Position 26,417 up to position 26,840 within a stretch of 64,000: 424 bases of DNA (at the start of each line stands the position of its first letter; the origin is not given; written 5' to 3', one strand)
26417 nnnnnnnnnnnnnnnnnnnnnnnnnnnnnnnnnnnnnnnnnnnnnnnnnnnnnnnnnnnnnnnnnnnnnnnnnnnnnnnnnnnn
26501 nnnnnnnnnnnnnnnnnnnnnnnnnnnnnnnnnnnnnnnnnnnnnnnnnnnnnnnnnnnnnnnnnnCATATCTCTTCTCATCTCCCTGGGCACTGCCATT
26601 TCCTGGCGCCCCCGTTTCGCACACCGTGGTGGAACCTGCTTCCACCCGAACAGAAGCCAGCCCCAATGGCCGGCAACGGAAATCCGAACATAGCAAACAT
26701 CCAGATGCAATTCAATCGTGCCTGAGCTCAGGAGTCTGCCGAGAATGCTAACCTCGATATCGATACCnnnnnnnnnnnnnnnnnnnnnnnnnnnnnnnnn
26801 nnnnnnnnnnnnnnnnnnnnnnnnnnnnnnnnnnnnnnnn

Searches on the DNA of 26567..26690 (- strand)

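Call 11: build_rna_model(alignment_id=A2)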
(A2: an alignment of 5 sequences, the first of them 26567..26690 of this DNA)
Model R1 built from alignment A2 (5 sequences, 124 columns); structure: RNAalifold consensus.
model positions 123; base pairs 31; branch points 2; effective number of sequences 1.1; information 0.591 bits per position. Calibrated on 0.2 Mb of random sequence (short: E-values are rough).
structure used (alignment columns):
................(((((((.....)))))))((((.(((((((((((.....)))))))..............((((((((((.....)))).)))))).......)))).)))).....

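Call 12: search_with_rna_model(model_id=R1, sources=[window, L001, L002, L003, L004, L005, L006, L007, L008, L009, L010, L011, L012, L013, L014, L015, L016, L017, L018, L019, L020, L021, L022, L023, L024, L025, L026, L027, L028, L029, L030, L031, L032, L033, L034, L035, L036, L037, L038, L039, L040, L041, L042, L043, L044, L045, L046, L047, L048, L049, L050, L051, L052, L053, L054, L055, L056, L057, L058, L059, L060, L061, L062, L063, L064, L065, L066, L067, L068, L069, L070, L071, L072, L073, L074, L075, L076, L077, L078], max_evalue=1, make_alignment=true)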
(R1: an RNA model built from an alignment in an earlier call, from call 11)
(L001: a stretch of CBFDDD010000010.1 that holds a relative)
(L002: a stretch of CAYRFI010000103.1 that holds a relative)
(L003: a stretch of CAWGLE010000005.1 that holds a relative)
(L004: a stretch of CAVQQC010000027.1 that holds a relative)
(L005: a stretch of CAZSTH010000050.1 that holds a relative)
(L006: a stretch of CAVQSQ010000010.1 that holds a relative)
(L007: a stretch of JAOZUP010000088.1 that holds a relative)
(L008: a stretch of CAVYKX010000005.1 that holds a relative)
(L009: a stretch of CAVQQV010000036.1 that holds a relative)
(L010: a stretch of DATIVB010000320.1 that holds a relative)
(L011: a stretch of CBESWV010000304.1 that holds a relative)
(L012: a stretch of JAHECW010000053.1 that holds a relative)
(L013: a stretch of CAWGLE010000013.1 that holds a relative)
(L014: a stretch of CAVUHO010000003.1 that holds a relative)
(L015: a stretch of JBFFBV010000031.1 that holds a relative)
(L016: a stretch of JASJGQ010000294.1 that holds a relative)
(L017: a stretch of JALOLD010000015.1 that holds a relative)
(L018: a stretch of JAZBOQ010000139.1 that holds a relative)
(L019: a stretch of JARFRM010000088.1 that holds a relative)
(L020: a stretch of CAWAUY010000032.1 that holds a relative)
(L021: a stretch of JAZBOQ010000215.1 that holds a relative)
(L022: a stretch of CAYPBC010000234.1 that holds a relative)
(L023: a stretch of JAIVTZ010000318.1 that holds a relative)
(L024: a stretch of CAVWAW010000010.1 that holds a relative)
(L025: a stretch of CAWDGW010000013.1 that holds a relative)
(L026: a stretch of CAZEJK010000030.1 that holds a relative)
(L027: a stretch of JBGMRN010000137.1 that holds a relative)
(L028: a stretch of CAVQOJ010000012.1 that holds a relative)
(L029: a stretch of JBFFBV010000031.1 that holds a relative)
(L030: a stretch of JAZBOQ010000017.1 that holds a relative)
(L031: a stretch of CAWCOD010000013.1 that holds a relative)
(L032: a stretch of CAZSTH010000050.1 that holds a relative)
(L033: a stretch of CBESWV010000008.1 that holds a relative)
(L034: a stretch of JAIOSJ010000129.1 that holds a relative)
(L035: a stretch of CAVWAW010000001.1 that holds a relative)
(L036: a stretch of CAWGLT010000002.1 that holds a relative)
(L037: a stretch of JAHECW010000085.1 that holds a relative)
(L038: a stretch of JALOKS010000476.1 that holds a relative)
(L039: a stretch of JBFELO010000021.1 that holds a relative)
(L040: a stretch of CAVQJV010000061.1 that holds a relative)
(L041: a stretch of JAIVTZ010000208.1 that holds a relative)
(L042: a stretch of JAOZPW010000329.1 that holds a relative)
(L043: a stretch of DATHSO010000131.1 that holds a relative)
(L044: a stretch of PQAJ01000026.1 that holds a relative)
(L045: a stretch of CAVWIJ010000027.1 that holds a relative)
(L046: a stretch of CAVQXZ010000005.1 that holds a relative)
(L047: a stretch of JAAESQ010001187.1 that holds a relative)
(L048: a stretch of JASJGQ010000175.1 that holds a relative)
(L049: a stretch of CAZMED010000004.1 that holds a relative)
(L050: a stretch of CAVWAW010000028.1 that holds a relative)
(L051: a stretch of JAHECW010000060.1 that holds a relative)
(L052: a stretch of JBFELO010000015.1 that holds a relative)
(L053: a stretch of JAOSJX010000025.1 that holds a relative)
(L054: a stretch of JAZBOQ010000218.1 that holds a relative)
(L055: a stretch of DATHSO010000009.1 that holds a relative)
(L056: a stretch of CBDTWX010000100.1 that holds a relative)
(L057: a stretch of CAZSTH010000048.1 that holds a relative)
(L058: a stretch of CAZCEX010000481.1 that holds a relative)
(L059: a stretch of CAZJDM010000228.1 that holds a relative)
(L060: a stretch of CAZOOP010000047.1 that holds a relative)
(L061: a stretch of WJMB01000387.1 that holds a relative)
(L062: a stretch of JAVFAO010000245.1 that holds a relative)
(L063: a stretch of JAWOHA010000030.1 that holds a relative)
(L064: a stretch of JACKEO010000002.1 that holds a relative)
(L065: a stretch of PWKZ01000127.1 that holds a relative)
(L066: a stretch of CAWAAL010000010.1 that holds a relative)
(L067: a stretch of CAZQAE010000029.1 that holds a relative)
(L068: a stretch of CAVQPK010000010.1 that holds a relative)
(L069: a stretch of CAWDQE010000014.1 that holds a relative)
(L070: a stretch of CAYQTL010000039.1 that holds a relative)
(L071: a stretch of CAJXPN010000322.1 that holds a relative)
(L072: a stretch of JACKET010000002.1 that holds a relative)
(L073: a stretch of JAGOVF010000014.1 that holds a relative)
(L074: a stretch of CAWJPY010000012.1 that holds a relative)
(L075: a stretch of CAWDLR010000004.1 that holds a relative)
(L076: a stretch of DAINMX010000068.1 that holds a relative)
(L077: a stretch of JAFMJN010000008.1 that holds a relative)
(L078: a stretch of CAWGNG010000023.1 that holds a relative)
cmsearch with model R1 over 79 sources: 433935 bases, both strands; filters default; matches with E-value up to 1: 83.
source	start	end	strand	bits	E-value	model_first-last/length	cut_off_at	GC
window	41854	41974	-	140.6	2.3e-42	1-123/123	no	0.61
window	38441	38563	-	137.9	1.7e-41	1-123/123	no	0.58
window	26567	26690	-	134.5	2.1e-40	1-123/123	no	0.6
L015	2379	2503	+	130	5.8e-39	1-123/123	no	0.63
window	33551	33671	-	128.6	1.6e-38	1-123/123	no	0.63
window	29082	29204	-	120.6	6.1e-36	1-123/123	no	0.63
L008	2381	2503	+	119.4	1.4e-35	1-123/123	no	0.63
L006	2954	3076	+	118.2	3.4e-35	1-123/123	no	0.62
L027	1510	1633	+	118.2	3.5e-35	1-123/123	no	0.65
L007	2380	2503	+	117.4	6.3e-35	1-123/123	no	0.62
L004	2381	2503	+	115.7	2.2e-34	1-123/123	no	0.63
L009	571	693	+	115.7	2.2e-34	1-123/123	no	0.63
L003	2380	2503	+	111.5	4.9e-33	1-123/123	no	0.64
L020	2153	2275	+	111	6.8e-33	1-123/123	no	0.61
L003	3019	3140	+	109.1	2.8e-32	1-123/123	no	0.64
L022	1659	1782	+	107.9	6.9e-32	1-123/123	no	0.6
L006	2381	2503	+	105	5.9e-31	1-123/123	no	0.65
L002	2380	2503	+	104.9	6.3e-31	1-123/123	no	0.61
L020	1558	1682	+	104.6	7.6e-31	1-123/123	no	0.58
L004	1807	1928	+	104.1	1.2e-30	1-123/123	no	0.6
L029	2380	2503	+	99.7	2.9e-29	1-123/123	no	0.66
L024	2381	2505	+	99.3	4e-29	1-123/123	no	0.61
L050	2381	2503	+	97.9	1.1e-28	1-123/123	no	0.61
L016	1498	1619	+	97.9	1.1e-28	1-123/123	no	0.6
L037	1896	2020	+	96.9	2.3e-28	1-123/123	no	0.58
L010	2380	2503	+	96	4.3e-28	1-123/123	no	0.6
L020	2985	3103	+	95.3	7.3e-28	1-123/123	no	0.58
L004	2931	3052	+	94.7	1.2e-27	1-123/123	no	0.63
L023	2382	2505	+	94.5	1.4e-27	1-123/123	no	0.59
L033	2381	2503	+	94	2e-27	1-123/123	no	0.59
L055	2380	2503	+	93.4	3.1e-27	1-123/123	no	0.65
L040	2381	2503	+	92.5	5.9e-27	1-123/123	no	0.62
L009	2982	3104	+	90.9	1.9e-26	1-123/123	no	0.63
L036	2381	2505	+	90.6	2.4e-26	1-123/123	no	0.65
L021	2381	2503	+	89.5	5.2e-26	1-123/123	no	0.65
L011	559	685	+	89.3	6e-26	1-123/123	no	0.56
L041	2386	2503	+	88.4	1.2e-25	1-123/123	no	0.61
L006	3498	3621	+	88.4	1.2e-25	1-123/123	no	0.62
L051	2380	2503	+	86.6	4.5e-25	1-123/123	no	0.67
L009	2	116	+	86.2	6e-25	9-123/123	no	0.6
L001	1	93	+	86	7e-25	32-123/123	5'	0.58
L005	2382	2503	+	86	7.1e-25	1-123/123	no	0.65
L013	2383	2503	+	85.7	9.1e-25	1-123/123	no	0.64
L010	3030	3151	+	85.3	1.2e-24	1-123/123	no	0.6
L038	1051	1175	+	82.3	1.1e-23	1-123/123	no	0.67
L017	1857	1979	+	81.7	1.7e-23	1-123/123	no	0.63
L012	462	587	+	79.3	1e-22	1-123/123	no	0.58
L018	2382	2505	+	79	1.3e-22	1-123/123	no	0.65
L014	2383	2505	+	78.5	1.9e-22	1-123/123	no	0.62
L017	2385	2503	+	77.4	4.1e-22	1-123/123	no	0.71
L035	2376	2503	+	77.3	4.3e-22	1-123/123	no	0.57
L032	2383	2503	+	73.3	8.5e-21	1-123/123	no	0.68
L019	2291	2503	+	56.3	2.2e-15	1-123/123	no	0.6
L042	1098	1223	+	43.5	2.8e-11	1-123/123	no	0.56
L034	2376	2499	+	43.4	3.2e-11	1-123/123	no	0.58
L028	2381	2503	+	42.3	6.9e-11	1-123/123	no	0.63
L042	565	692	+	36.1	6.7e-09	1-123/123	no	0.52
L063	2376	2503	+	35.3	1.2e-08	1-123/123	no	0.59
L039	2381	2501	+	34.6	2.1e-08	1-123/123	no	0.64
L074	2380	2503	+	33.5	4.6e-08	1-123/123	no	0.72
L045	2385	2502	+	31.5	2.1e-07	1-123/123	no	0.64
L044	2381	2500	+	30.9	3.2e-07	1-123/123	no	0.66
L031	2383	2500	+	28.9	1.3e-06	1-123/123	no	0.61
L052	2376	2503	+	28.3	2.2e-06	1-123/123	no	0.63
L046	2381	2503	+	27.7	3.3e-06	1-123/123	no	0.65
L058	156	281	+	25.1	2.2e-05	1-123/123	no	0.63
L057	2375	2465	+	24.3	4.1e-05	1-123/123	no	0.71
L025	2386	2503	+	22.4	0.00017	1-123/123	no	0.65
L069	2373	2503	+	20.3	0.00078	1-123/123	no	0.65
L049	2377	2503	+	20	0.00094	1-123/123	no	0.68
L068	2376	2503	+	18.9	0.0021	1-123/123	no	0.68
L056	2378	2505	+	18.8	0.0023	1-123/123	no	0.62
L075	2369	2503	+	18.5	0.0029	1-123/123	no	0.66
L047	1470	1562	+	17.7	0.0053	1-123/123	no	0.62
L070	2376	2503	+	17.3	0.0073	1-123/123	no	0.64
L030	2290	2385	+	16.6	0.012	1-123/123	no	0.6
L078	2368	2503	+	15.4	0.028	1-123/123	no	0.65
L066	2373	2503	+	15.2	0.033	1-123/123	no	0.57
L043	2376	2497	+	14.7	0.049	1-123/123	no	0.71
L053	2406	2503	+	14.4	0.059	1-123/123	no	0.59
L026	2373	2501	+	13.8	0.091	1-123/123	no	0.7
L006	3484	3548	-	13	0.17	1-123/123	no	0.55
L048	2382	2494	+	12.9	0.18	1-123/123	no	0.64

Alignment A3: 83 matches aligned to the model, 308 columns, each read 5' to 3' on its own strand. Consensus structure (alignment columns), stored with it:
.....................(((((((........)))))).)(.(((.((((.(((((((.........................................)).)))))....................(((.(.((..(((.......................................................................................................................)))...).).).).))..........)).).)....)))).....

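Call 14: search_with_rna_model(model_id=R1, sources=[window, L001, L002, L003, L004, L005, L006, L007, L008, L009, L010, L011, L012, L013, L014, L015, L016, L017, L018, L019, L020, L021, L022, L023, L024, L025, L026, L027, L028, L029, L030, L031, L032, L033, L034, L035, L036, L037, L038, L039, L040, L041, L042, L043, L044, L045, L046, L047, L048, L049, L050, L051, L052, L053, L054, L055, L056, L057, L058, L059, L060, L061, L062, L063, L064, L065, L066, L067, L068, L069, L070, L071, L072, L073, L074, L075, L076, L077, L078], max_evalue=0.00001, make_alignment=true)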
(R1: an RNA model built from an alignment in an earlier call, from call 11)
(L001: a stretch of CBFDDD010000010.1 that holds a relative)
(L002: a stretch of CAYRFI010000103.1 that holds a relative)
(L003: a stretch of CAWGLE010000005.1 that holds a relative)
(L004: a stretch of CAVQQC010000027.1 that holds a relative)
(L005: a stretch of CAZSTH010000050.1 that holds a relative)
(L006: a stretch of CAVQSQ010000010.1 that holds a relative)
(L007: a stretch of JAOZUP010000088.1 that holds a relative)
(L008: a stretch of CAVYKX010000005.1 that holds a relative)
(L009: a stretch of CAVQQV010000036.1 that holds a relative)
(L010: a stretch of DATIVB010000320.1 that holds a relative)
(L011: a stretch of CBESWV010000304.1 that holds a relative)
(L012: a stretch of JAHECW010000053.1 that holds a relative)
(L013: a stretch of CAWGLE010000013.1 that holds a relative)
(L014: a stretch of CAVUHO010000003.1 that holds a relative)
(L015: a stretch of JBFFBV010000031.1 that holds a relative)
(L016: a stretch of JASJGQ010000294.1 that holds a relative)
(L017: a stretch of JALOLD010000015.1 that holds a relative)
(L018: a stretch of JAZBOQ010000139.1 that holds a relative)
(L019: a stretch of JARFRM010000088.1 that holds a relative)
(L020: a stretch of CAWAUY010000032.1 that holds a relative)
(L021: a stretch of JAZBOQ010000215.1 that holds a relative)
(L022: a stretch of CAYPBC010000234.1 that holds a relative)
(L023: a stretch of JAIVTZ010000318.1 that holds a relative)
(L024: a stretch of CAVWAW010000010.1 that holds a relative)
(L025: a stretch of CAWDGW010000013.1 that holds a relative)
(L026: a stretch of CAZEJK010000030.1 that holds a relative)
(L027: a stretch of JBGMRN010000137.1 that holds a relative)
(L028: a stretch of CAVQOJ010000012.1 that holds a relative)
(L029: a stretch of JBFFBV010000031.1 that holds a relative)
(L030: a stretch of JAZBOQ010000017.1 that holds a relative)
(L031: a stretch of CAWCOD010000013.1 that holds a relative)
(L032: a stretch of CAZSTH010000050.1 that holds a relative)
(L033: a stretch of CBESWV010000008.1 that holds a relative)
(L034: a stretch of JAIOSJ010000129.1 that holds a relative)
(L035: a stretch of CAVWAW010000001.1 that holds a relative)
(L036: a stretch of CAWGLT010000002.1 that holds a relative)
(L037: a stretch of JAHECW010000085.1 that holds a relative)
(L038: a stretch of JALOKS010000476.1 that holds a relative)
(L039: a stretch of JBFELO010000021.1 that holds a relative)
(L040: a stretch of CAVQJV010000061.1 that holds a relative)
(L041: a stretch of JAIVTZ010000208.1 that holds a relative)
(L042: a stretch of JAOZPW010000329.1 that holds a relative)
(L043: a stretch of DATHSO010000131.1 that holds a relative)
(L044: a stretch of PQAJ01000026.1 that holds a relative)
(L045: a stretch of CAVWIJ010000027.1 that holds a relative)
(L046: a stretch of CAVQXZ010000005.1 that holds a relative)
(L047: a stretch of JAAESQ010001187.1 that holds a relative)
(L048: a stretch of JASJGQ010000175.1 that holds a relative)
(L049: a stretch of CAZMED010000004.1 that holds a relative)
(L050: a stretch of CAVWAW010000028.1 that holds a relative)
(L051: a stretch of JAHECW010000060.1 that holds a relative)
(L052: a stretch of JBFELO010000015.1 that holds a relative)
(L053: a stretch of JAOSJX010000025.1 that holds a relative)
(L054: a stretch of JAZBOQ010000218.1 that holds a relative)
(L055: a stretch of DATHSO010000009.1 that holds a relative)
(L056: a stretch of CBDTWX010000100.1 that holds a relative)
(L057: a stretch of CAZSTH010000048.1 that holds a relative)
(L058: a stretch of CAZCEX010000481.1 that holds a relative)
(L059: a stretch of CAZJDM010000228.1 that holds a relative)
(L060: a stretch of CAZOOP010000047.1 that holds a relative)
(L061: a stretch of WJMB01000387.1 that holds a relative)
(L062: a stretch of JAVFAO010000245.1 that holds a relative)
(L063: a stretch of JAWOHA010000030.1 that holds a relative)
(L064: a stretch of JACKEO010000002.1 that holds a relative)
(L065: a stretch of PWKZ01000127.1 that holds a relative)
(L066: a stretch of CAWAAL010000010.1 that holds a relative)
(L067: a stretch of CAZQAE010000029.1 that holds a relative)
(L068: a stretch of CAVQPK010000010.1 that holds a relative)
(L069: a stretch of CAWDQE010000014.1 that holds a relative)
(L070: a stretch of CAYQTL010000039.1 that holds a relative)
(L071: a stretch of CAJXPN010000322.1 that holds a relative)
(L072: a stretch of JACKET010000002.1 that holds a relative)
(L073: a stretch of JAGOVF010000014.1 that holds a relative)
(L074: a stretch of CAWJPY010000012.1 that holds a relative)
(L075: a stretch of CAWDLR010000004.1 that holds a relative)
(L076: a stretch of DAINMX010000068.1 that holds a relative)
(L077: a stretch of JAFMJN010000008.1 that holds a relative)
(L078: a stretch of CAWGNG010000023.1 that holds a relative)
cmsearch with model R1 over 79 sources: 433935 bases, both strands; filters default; matches with E-value up to 0.00001: 65.
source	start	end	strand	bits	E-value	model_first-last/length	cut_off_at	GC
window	41854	41974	-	140.6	2.3e-42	1-123/123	no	0.61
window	38441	38563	-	137.9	1.7e-41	1-123/123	no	0.58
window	26567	26690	-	134.5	2.1e-40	1-123/123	no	0.6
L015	2379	2503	+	130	5.8e-39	1-123/123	no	0.63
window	33551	33671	-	128.6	1.6e-38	1-123/123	no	0.63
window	29082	29204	-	120.6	6.1e-36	1-123/123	no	0.63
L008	2381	2503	+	119.4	1.4e-35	1-123/123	no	0.63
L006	2954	3076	+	118.2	3.4e-35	1-123/123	no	0.62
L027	1510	1633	+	118.2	3.5e-35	1-123/123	no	0.65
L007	2380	2503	+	117.4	6.3e-35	1-123/123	no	0.62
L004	2381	2503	+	115.7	2.2e-34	1-123/123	no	0.63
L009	571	693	+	115.7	2.2e-34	1-123/123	no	0.63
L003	2380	2503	+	111.5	4.9e-33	1-123/123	no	0.64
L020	2153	2275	+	111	6.8e-33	1-123/123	no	0.61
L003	3019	3140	+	109.1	2.8e-32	1-123/123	no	0.64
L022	1659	1782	+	107.9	6.9e-32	1-123/123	no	0.6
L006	2381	2503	+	105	5.9e-31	1-123/123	no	0.65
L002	2380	2503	+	104.9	6.3e-31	1-123/123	no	0.61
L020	1558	1682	+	104.6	7.6e-31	1-123/123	no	0.58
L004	1807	1928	+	104.1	1.2e-30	1-123/123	no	0.6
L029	2380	2503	+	99.7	2.9e-29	1-123/123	no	0.66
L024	2381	2505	+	99.3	4e-29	1-123/123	no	0.61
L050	2381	2503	+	97.9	1.1e-28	1-123/123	no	0.61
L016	1498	1619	+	97.9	1.1e-28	1-123/123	no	0.6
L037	1896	2020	+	96.9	2.3e-28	1-123/123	no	0.58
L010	2380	2503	+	96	4.3e-28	1-123/123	no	0.6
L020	2985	3103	+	95.3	7.3e-28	1-123/123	no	0.58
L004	2931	3052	+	94.7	1.2e-27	1-123/123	no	0.63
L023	2382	2505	+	94.5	1.4e-27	1-123/123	no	0.59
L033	2381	2503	+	94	2e-27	1-123/123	no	0.59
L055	2380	2503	+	93.4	3.1e-27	1-123/123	no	0.65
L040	2381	2503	+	92.5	5.9e-27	1-123/123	no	0.62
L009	2982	3104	+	90.9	1.9e-26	1-123/123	no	0.63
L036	2381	2505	+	90.6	2.4e-26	1-123/123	no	0.65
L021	2381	2503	+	89.5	5.2e-26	1-123/123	no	0.65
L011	559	685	+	89.3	6e-26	1-123/123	no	0.56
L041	2386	2503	+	88.4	1.2e-25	1-123/123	no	0.61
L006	3498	3621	+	88.4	1.2e-25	1-123/123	no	0.62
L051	2380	2503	+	86.6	4.5e-25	1-123/123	no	0.67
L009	2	116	+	86.2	6e-25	9-123/123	no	0.6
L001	1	93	+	86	7e-25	32-123/123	5'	0.58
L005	2382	2503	+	86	7.1e-25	1-123/123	no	0.65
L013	2383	2503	+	85.7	9.1e-25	1-123/123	no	0.64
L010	3030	3151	+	85.3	1.2e-24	1-123/123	no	0.6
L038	1051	1175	+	82.3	1.1e-23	1-123/123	no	0.67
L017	1857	1979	+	81.7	1.7e-23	1-123/123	no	0.63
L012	462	587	+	79.3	1e-22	1-123/123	no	0.58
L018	2382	2505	+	79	1.3e-22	1-123/123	no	0.65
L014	2383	2505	+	78.5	1.9e-22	1-123/123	no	0.62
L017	2385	2503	+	77.4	4.1e-22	1-123/123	no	0.71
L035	2376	2503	+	77.3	4.3e-22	1-123/123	no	0.57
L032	2383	2503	+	73.3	8.5e-21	1-123/123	no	0.68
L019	2291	2503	+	56.3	2.2e-15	1-123/123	no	0.6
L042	1098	1223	+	43.5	2.8e-11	1-123/123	no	0.56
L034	2376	2499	+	43.4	3.2e-11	1-123/123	no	0.58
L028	2381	2503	+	42.3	6.9e-11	1-123/123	no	0.63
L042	565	692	+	36.1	6.7e-09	1-123/123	no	0.52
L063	2376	2503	+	35.3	1.2e-08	1-123/123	no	0.59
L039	2381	2501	+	34.6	2.1e-08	1-123/123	no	0.64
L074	2380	2503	+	33.5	4.6e-08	1-123/123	no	0.72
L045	2385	2502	+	31.5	2.1e-07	1-123/123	no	0.64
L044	2381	2500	+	30.9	3.2e-07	1-123/123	no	0.66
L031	2383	2500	+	28.9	1.3e-06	1-123/123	no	0.61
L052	2376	2503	+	28.3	2.2e-06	1-123/123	no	0.63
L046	2381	2503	+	27.7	3.3e-06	1-123/123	no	0.65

Alignment A4: 65 matches aligned to the model, 250 columns, each read 5' to 3' on its own strand. Consensus structure (alignment columns), stored with it:
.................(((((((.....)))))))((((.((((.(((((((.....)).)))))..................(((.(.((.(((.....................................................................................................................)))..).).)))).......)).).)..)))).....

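Call 25: build_rna_model(alignment_id=A4)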
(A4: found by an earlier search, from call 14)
Model R2 built from alignment A4 (65 sequences, 250 columns); structure: stored with the alignment.
model positions 124; base pairs 31; branch points 2; effective number of sequences 4.88; information 0.59 bits per position. Calibrated on 0.2 Mb of random sequence (short: E-values are rough).
structure used (alignment columns):
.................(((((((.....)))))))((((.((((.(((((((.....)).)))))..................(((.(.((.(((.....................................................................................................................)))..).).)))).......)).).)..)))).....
